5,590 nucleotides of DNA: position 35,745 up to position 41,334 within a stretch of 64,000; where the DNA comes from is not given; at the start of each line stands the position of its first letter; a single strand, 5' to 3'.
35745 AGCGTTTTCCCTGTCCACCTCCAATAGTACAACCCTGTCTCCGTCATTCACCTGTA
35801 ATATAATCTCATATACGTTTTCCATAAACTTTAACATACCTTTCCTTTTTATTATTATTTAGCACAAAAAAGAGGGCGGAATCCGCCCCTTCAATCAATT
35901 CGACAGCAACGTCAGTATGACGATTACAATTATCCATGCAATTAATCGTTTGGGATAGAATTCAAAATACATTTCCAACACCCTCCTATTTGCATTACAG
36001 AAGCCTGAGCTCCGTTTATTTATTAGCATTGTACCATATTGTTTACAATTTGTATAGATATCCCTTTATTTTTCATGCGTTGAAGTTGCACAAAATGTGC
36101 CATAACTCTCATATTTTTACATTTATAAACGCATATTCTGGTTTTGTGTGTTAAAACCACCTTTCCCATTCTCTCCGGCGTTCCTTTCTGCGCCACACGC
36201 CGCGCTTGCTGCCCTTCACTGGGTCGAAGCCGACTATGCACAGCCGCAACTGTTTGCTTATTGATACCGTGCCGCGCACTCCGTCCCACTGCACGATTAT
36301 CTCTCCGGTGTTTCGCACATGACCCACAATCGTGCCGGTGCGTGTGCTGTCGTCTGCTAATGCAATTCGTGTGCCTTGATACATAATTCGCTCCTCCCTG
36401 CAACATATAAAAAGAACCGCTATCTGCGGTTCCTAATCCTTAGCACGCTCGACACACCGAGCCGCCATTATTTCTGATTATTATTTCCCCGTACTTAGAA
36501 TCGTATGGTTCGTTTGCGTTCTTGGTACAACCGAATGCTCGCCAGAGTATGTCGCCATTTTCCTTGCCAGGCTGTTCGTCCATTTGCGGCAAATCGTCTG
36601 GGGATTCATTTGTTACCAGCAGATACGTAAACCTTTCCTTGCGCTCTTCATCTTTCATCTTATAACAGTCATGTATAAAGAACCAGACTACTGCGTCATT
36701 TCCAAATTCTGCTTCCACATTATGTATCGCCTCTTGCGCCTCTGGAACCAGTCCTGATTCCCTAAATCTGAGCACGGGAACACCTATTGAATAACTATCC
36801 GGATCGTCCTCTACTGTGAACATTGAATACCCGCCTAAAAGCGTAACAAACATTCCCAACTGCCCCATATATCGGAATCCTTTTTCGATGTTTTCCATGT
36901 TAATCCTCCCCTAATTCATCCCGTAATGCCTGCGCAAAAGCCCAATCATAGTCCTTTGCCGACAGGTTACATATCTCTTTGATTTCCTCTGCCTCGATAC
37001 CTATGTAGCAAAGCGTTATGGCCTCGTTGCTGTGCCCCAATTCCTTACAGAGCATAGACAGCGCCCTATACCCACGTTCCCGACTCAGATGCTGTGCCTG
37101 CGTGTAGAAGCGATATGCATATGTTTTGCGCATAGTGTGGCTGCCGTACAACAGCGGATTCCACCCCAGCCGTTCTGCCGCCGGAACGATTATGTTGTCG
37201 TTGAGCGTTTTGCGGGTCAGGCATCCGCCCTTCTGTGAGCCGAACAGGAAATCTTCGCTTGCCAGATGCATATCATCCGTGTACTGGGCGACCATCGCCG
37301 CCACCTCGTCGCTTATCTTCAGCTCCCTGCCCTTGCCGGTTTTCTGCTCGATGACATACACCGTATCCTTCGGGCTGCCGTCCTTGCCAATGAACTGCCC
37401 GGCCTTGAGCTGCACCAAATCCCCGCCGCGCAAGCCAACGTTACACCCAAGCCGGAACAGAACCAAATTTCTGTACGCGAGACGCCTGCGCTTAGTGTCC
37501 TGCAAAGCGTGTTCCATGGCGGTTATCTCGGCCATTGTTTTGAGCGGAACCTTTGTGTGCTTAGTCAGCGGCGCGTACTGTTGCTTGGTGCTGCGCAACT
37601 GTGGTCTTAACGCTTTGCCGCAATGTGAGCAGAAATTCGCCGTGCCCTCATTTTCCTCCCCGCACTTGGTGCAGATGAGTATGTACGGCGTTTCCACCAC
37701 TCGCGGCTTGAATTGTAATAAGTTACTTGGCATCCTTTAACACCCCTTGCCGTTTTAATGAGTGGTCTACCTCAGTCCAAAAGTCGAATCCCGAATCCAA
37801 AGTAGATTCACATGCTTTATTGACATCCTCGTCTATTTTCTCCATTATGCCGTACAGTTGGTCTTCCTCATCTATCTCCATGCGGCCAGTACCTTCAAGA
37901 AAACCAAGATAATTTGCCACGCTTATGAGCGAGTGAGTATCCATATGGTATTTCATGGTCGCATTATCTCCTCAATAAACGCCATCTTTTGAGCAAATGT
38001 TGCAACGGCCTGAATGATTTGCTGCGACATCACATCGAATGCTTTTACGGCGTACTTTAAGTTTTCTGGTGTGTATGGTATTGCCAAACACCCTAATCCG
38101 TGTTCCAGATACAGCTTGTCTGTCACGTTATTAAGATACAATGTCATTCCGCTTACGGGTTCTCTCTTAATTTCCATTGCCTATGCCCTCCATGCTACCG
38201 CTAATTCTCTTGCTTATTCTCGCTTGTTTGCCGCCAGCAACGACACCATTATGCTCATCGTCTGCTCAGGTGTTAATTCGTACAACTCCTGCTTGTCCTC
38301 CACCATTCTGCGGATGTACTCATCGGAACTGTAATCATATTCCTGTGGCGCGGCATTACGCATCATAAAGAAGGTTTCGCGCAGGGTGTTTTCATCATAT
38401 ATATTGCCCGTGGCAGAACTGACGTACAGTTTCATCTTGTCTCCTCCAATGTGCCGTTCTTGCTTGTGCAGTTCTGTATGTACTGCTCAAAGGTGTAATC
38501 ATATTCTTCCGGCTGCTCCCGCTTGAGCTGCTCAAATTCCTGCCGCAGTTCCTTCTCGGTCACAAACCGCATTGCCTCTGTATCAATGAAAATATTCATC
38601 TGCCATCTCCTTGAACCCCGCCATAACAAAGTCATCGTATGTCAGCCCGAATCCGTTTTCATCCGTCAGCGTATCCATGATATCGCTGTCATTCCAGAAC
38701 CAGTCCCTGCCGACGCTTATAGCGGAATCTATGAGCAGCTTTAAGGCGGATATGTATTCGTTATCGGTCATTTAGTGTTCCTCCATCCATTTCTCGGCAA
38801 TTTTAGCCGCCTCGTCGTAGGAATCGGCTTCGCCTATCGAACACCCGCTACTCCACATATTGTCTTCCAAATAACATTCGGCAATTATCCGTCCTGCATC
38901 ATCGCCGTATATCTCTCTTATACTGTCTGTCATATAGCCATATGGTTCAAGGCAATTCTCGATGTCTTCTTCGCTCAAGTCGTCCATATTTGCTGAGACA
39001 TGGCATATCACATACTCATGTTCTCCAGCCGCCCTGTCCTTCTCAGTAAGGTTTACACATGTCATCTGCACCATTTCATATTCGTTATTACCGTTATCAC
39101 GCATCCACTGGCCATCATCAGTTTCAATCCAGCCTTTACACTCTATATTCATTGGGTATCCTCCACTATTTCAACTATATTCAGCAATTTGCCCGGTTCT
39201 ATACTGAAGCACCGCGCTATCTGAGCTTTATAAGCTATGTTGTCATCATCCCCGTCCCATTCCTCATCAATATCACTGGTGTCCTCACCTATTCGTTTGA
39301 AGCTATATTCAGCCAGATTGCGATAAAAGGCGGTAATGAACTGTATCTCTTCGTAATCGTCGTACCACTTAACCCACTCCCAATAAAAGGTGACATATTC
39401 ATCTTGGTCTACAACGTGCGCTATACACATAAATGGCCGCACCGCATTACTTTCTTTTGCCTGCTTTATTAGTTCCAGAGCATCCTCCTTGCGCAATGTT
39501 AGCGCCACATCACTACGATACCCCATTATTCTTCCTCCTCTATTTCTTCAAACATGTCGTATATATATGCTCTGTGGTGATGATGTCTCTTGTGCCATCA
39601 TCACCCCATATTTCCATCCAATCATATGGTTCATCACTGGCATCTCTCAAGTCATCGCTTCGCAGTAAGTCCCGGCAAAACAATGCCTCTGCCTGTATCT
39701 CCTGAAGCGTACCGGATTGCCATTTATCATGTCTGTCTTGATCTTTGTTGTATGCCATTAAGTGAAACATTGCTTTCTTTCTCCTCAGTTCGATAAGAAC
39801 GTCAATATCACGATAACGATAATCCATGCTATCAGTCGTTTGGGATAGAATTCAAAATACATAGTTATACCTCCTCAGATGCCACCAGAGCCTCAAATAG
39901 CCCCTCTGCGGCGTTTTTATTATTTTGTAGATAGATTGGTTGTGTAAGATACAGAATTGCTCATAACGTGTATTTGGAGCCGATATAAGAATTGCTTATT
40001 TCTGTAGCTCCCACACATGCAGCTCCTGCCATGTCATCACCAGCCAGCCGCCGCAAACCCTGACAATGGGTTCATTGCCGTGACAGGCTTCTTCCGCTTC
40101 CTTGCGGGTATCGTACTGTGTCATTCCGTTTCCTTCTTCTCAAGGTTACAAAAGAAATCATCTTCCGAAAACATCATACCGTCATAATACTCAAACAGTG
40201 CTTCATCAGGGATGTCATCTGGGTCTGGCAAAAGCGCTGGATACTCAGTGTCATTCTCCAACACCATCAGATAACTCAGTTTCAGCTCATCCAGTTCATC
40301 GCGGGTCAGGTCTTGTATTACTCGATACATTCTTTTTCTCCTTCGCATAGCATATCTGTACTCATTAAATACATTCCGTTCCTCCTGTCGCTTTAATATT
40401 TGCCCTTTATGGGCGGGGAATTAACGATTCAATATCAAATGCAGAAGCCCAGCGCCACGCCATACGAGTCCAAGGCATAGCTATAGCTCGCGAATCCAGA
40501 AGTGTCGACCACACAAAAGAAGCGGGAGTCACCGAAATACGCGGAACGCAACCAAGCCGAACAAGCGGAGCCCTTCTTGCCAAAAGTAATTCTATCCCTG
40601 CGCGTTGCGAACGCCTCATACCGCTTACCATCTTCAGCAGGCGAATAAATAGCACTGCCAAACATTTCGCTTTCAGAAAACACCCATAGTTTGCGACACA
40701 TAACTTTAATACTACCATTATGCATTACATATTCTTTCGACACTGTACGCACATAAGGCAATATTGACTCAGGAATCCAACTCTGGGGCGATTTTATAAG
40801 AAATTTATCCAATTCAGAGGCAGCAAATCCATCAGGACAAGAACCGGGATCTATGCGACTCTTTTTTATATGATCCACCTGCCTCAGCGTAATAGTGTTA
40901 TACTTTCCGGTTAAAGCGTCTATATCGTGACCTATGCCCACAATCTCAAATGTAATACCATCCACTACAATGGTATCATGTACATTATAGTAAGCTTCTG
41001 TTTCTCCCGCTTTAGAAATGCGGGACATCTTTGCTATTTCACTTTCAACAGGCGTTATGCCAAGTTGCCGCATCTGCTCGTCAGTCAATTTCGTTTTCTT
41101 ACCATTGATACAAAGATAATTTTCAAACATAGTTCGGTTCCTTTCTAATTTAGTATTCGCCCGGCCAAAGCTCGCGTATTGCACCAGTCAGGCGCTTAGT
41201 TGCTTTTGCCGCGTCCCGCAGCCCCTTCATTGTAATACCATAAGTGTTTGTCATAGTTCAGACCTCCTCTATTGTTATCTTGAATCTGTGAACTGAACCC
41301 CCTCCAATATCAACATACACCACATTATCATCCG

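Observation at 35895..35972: Duplicated 25-aa hydrophobic peptide gene under purifying selection (second copy at 39785-39862)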

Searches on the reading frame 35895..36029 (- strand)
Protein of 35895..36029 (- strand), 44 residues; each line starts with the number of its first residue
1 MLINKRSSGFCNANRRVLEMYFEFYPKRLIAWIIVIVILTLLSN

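Call 36: find_homologous_proteins(query=window:35895-36029:-, max_evalue=10)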
Query window:35895-36029:- (44 aa): 2 proteins with E <= 10 among 2 candidates.
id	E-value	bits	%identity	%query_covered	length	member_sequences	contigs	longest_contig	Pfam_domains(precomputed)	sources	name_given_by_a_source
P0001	4.9e-21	89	100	100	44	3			-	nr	nr:MAG TPA: hypothetical protein [Caudoviricetes sp.]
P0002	2.6e-20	87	98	100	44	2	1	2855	-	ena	-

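Call 64: find_encoding_contigs(protein=P0001, flank=3000, max_places=8)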
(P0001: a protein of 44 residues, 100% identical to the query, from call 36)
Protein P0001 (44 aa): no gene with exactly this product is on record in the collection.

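Call 65: list_cluster_members(proteins=[P0001, P0002])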
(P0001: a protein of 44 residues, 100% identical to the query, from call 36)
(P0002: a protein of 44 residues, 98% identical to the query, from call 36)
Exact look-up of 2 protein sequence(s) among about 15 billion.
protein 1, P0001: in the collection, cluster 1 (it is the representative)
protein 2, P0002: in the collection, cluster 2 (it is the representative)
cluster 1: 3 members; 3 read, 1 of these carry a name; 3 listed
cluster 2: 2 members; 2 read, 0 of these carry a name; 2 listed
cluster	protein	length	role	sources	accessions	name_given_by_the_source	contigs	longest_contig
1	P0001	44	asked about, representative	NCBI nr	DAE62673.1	MAG TPA: hypothetical protein [Caudoviricetes sp.]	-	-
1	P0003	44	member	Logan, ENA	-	-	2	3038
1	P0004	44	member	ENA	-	-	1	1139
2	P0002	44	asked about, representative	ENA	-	-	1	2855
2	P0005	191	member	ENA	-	-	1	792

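Call 87: search_protein_representatives(protein=window:35895-36029:-)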
Query: 44 residues. Proteins with E-value up to 0.001 (for the whole library): 1; up to 1e-10: 1; up to 1e-30: 0. The best 1 are listed.
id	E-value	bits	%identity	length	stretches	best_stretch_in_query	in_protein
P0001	1.6e-21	89.2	100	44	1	1-44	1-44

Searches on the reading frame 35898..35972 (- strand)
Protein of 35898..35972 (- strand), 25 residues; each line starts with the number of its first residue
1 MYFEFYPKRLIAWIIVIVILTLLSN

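Call 13: search_dna_similar(query=window:35898-35972:-, collection=phages, mode=protein, max_evalue=10, max_rows=30)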
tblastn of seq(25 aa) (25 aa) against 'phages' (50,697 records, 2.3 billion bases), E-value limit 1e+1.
No match.

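Call 50: search_protein_families(library=pfam, proteins=[window:35898-35972:-], max_evalue=10)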
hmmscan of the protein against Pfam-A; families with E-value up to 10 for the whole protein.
seq(25 aa): 0 families

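Call 51: search_protein_families(library=ncbifam, proteins=[window:35898-35972:-], max_evalue=10)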
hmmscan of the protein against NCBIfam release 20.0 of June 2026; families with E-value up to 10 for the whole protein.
seq(25 aa): 0 families

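Call 52: search_protein_families(library=phrogs, proteins=[window:35898-35972:-], max_evalue=10)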
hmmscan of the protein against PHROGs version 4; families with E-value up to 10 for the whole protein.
seq(25 aa): 1 family
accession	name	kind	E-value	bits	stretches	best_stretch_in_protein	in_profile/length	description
phrog_36371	-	unknown function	0.13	13.1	1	5-23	12-30/44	-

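Call 53: search_solved_structures(query=window:35898-35972:-, max_evalue=10)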
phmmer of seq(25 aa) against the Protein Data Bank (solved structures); distinct sequences matched with E-value up to 10: 0.

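Call 79: search_protein_families(library=padloc, proteins=[window:35898-35972:-], max_evalue=0.01)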
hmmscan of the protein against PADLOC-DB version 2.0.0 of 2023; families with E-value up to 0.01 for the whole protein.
seq(25 aa): 0 families

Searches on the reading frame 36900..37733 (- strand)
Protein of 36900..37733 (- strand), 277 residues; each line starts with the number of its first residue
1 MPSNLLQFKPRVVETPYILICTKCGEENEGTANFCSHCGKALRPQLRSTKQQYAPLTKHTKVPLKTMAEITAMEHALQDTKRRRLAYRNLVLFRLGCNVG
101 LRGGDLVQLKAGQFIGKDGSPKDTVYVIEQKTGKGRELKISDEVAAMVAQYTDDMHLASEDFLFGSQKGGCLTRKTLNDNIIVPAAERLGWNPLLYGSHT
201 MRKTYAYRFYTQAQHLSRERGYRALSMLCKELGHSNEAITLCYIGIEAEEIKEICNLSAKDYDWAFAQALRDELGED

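Call 12: search_protein_families(library=phrogs, proteins=[window:36900-37733:-], max_evalue=0.001)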
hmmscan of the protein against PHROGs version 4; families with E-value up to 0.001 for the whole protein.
window:36900-37733:- (277 aa): 4 families
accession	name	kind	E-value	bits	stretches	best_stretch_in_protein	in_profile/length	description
phrog_216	-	integration and excision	5.1e-34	118.7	1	57-255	48-233/301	integrase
phrog_1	-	integration and excision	1.8e-09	38.4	1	66-209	272-406/611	integrase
phrog_7269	-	integration and excision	3.1e-06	28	1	195-253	27-76/89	integrase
phrog_2546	-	unknown function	0.00034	21.9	1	20-52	2-35/180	-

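Call 14: search_protein_families(library=pfam, proteins=[window:36900-37733:-], max_evalue=0.01)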
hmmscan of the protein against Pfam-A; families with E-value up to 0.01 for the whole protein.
window:36900-37733:- (277 aa): 5 families
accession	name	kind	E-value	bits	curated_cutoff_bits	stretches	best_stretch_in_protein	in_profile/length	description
PF00589.27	Phage_integrase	-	4.1e-10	40.1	27.1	1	75-244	10-166/172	Phage integrase family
PF13240.11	Zn_Ribbon_1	-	1.1e-07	31.9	25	1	21-42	2-23/23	zinc-ribbon domain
PF24463.1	DUF7577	-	2.5e-05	24.2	28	1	21-43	5-27/27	Domain of unknown function (DUF7577)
PF12773.13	DZR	-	0.00017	22.1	27.3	1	21-43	1-23/45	Double zinc ribbon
PF13248.11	Zn_ribbon_3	-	0.0021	17.9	27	1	21-40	5-24/26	zinc-ribbon domain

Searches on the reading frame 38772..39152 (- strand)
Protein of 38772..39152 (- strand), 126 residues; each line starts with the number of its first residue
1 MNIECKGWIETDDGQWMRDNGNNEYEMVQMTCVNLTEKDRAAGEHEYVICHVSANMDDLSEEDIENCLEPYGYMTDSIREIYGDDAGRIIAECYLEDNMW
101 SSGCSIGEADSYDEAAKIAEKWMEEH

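Call 12: search_protein_families(library=phrogs, proteins=[window:38772-39152:-], max_evalue=0.001)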
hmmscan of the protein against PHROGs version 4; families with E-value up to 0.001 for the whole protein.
window:38772-39152:- (126 aa): 0 families

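Call 14: search_protein_families(library=pfam, proteins=[window:38772-39152:-], max_evalue=0.01)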
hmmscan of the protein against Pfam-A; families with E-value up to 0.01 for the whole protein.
window:38772-39152:- (126 aa): 1 family
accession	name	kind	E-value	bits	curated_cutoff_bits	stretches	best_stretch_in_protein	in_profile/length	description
PF15805.10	SCNM1_acidic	-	0.0064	16.6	27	0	6-20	17-31/47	Acidic C-terminal region of sodium channel modifier 1 SCNM1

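Call 79: search_protein_families(library=padloc, proteins=[window:38772-39152:-], max_evalue=0.01)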
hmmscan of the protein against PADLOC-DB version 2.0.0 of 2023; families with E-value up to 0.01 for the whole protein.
window:38772-39152:- (126 aa): 0 families

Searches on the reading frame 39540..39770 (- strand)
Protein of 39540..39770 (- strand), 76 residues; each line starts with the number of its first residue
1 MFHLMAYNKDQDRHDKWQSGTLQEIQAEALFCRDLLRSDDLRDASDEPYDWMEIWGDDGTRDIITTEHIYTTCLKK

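Call 12: search_protein_families(library=phrogs, proteins=[window:39540-39770:-], max_evalue=0.001)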
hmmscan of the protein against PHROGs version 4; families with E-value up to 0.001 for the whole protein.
window:39540-39770:- (76 aa): 0 families

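Call 14: search_protein_families(library=pfam, proteins=[window:39540-39770:-], max_evalue=0.01)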
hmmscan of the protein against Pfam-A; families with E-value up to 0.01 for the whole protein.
window:39540-39770:- (76 aa): 0 families

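Call 40: find_related_loci(query=window:39540-39770:-, collection=viral_contigs, flank=3000)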
Query window:39540-39770:- (76 aa) in viral_contigs; peptide patterns used: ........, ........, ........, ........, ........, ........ (x = any residue, [..] = any of these).
29 stretches matched a pattern; 14 encode a relative of the query (tblastn E <= 1e-3); 14 distinct loci.
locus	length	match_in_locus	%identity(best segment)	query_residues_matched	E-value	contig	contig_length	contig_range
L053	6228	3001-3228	95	1-76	6e-48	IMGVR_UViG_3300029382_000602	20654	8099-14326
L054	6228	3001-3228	95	1-76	6e-48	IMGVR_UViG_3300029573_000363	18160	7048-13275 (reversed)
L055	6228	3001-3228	93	1-76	4e-47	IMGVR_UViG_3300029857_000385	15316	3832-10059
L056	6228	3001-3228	92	1-76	3e-46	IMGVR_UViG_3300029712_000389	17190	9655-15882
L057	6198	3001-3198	92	1-66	6e-39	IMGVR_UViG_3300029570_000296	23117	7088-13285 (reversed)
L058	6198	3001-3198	92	1-66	6e-39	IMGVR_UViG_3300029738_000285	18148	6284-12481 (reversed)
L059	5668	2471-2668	88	1-66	3e-37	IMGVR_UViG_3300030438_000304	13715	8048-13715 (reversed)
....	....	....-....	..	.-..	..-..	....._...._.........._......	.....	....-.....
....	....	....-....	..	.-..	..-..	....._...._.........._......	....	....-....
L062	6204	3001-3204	63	1-65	5e-27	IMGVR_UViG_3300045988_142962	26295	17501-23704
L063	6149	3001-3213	59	1-68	2e-25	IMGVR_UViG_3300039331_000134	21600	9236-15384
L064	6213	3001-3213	59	1-68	2e-25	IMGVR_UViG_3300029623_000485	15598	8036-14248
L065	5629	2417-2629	59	1-68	2e-25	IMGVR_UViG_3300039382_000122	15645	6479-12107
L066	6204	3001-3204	59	1-65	7e-24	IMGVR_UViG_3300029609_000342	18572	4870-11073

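Call 79: search_protein_families(library=padloc, proteins=[window:39540-39770:-], max_evalue=0.01)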
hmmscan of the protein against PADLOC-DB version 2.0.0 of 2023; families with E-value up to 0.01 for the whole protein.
window:39540-39770:- (76 aa): 0 families

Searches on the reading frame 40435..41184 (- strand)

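Call 12: search_protein_families(library=phrogs, proteins=[window:40435-41184:-], max_evalue=0.001)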
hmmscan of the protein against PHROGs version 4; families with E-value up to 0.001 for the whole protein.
window:40435-41184:- (249 aa): 1 family
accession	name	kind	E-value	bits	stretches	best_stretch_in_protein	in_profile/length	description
phrog_19280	-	unknown function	2.3e-06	27.5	1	163-245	534-618/623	-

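Call 14: search_protein_families(library=pfam, proteins=[window:40435-41184:-], max_evalue=0.01)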
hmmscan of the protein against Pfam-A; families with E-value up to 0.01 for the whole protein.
window:40435-41184:- (249 aa): 1 family
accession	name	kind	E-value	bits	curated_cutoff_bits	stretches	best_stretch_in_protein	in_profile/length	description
PF19789.6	DUF6273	-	1.8e-08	34.9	23.5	1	120-248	33-169/172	Domain of unknown function (DUF6273)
